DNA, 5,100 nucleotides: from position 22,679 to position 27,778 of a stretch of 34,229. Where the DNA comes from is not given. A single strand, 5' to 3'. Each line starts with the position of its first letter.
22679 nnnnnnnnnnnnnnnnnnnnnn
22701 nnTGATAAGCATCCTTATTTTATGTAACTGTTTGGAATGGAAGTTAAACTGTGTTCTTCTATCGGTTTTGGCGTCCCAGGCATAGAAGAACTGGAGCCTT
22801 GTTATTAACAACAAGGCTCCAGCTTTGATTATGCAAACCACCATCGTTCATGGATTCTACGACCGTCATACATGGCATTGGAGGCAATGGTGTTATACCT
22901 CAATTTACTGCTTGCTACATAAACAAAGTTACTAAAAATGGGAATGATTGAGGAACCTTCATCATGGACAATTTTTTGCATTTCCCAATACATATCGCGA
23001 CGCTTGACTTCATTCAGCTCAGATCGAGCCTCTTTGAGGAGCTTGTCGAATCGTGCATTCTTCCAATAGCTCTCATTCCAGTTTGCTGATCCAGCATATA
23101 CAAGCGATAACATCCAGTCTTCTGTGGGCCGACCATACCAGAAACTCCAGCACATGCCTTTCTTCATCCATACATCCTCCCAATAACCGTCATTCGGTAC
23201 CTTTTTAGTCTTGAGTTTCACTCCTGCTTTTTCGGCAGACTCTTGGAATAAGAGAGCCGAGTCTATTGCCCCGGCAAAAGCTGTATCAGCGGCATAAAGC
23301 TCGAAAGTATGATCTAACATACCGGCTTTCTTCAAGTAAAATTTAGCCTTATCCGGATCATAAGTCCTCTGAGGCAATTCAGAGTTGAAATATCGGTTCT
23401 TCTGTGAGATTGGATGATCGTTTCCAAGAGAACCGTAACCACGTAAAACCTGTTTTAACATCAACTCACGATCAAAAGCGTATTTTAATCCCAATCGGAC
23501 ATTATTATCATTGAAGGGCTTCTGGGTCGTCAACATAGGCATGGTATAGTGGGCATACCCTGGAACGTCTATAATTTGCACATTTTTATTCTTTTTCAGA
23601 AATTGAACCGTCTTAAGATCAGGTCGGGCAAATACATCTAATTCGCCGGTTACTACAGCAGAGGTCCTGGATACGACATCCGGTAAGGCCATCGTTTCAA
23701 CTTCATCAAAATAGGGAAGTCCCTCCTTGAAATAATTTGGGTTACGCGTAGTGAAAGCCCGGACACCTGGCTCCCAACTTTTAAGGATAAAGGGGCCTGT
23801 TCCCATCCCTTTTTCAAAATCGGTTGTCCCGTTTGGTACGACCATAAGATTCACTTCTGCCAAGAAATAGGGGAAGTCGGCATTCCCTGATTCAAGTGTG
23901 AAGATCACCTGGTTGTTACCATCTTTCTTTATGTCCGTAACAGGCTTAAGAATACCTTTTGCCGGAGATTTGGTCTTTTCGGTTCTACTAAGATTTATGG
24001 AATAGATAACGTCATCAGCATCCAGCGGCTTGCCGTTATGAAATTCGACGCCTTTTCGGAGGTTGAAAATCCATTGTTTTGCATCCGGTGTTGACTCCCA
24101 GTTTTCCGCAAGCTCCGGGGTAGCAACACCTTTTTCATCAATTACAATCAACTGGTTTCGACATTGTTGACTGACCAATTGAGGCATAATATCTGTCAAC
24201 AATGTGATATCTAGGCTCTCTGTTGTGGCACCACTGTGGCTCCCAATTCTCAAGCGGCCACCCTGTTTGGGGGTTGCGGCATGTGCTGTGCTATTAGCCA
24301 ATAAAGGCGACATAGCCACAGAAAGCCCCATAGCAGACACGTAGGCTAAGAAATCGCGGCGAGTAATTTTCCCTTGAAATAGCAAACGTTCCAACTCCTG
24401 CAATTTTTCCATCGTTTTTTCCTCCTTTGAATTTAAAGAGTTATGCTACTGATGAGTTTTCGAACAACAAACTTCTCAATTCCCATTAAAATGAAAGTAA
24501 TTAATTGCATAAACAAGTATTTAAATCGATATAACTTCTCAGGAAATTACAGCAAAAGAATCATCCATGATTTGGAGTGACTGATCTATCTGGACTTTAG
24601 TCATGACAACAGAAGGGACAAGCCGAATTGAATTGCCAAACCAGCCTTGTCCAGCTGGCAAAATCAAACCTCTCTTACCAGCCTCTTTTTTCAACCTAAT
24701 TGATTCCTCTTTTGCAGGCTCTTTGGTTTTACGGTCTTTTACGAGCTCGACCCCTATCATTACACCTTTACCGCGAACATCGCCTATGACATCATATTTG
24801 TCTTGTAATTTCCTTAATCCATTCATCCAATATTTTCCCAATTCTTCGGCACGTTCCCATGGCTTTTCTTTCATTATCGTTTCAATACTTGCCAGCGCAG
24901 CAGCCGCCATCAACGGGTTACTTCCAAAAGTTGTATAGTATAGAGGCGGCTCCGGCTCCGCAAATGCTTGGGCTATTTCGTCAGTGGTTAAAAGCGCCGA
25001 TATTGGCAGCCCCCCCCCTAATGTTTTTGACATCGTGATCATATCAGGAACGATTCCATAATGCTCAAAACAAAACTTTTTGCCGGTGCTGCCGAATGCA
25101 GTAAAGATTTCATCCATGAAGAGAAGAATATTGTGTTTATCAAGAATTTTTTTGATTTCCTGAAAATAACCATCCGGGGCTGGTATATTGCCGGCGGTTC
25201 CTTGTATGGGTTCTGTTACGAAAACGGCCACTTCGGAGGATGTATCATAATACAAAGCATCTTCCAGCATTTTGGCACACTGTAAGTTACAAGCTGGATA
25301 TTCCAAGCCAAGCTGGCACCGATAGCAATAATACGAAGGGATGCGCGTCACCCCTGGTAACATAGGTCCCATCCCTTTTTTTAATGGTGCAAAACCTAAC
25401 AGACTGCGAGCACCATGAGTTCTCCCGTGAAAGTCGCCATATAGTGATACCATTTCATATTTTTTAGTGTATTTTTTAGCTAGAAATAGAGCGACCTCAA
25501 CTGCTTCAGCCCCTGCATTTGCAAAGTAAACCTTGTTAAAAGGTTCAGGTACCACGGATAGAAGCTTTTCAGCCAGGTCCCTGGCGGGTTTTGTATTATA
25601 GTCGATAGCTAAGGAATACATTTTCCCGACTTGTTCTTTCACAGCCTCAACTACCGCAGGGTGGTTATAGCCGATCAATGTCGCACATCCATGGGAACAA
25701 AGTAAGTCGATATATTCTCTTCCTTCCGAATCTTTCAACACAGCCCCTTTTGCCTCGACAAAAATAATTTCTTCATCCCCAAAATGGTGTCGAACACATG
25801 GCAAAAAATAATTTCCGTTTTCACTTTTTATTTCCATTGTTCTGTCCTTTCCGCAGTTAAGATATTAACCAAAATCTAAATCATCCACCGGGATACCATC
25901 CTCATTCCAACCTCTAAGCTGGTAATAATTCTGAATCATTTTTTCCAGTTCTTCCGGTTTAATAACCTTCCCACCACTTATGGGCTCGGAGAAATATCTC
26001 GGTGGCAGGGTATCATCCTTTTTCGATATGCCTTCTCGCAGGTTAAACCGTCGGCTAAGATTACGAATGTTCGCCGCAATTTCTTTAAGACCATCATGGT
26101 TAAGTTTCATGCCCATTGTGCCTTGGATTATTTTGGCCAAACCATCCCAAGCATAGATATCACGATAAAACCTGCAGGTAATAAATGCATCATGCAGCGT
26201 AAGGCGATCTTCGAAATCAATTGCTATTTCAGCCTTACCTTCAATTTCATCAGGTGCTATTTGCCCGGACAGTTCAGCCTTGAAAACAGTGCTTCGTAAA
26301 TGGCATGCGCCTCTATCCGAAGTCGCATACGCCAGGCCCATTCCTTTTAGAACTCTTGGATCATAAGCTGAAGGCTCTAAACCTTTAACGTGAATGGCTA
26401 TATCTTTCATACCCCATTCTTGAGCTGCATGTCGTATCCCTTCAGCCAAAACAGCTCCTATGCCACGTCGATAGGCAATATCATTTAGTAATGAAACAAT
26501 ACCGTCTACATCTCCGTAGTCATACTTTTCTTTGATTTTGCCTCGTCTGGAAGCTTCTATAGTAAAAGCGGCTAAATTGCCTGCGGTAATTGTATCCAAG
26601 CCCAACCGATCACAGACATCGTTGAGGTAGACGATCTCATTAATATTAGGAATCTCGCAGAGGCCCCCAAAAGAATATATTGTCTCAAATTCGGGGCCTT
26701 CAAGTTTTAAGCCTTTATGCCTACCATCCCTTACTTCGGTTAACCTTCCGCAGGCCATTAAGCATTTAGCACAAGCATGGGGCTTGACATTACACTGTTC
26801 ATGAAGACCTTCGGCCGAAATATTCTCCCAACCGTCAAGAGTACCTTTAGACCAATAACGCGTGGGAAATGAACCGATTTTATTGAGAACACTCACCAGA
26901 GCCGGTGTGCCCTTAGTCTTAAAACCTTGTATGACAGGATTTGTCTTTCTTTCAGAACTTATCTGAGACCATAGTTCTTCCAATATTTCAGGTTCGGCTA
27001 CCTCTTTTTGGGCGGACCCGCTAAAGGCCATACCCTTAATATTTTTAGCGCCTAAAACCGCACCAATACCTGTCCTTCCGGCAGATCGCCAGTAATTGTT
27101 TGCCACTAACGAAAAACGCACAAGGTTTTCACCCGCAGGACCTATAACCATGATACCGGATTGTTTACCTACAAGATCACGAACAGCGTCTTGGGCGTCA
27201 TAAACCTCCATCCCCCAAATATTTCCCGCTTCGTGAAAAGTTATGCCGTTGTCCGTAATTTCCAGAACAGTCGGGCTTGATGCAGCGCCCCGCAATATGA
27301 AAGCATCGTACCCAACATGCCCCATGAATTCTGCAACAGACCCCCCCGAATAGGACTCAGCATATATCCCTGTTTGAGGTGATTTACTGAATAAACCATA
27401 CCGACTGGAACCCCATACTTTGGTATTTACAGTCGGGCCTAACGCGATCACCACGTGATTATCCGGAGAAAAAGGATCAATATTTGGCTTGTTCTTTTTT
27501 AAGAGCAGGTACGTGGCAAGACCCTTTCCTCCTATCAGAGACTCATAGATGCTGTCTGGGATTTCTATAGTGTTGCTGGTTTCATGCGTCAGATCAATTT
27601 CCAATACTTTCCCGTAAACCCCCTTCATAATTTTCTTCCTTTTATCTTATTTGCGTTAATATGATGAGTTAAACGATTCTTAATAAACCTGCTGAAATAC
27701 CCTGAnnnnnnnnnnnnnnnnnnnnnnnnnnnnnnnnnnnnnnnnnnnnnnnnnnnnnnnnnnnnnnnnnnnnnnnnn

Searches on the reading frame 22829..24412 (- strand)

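Call 66: search_protein_families(library=pfam, proteins=[window:22829-24412:-], max_evalue=0.001)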
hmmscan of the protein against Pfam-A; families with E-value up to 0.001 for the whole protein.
window:22829-24412:- (527 aa): 1 family
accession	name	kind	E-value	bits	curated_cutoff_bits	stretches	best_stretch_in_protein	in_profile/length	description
PF00496.27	SBP_bac_5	-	6.9e-75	252.9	32.4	1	98-445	3-366/368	Bacterial extracellular solute-binding proteins, family 5 Middle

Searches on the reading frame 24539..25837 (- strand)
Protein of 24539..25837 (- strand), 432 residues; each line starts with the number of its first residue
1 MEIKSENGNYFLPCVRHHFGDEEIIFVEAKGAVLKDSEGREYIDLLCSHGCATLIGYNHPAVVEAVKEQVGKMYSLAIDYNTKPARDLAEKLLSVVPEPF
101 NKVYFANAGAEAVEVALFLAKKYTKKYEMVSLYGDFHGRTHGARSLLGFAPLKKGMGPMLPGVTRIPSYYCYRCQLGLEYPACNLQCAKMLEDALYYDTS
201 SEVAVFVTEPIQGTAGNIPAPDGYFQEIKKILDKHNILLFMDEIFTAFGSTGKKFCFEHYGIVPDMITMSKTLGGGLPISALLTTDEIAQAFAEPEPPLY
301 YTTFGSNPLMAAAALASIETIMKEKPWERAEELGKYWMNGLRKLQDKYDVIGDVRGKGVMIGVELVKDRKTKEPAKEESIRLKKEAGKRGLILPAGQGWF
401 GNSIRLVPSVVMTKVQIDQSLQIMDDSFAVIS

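Call 66: search_protein_families(library=pfam, proteins=[window:24539-25837:-], max_evalue=0.001)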
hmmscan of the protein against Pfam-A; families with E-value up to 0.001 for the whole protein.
window:24539-25837:- (432 aa): 2 families
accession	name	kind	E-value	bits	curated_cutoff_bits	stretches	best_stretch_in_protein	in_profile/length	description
PF00202.27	Aminotran_3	-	2.3e-98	330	30.5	1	24-426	11-401/403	Aminotransferase class-III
PF00155.27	Aminotran_1_2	-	0.00011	22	19.7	1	225-314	168-263/361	Aminotransferase class I and II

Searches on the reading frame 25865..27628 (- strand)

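Call 66: search_protein_families(library=pfam, proteins=[window:25865-27628:-], max_evalue=0.001)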
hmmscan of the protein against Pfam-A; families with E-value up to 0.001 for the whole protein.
window:25865-27628:- (587 aa): 2 families
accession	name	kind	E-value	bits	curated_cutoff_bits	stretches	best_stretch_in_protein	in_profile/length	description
PF01314.23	AFOR_C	-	2.2e-120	402.8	27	1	219-581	2-376/385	Aldehyde ferredoxin oxidoreductase, domains 2 & 3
PF02730.20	AFOR_N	-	8e-65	218.8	29.8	1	6-204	1-198/199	Aldehyde ferredoxin oxidoreductase, N-terminal domain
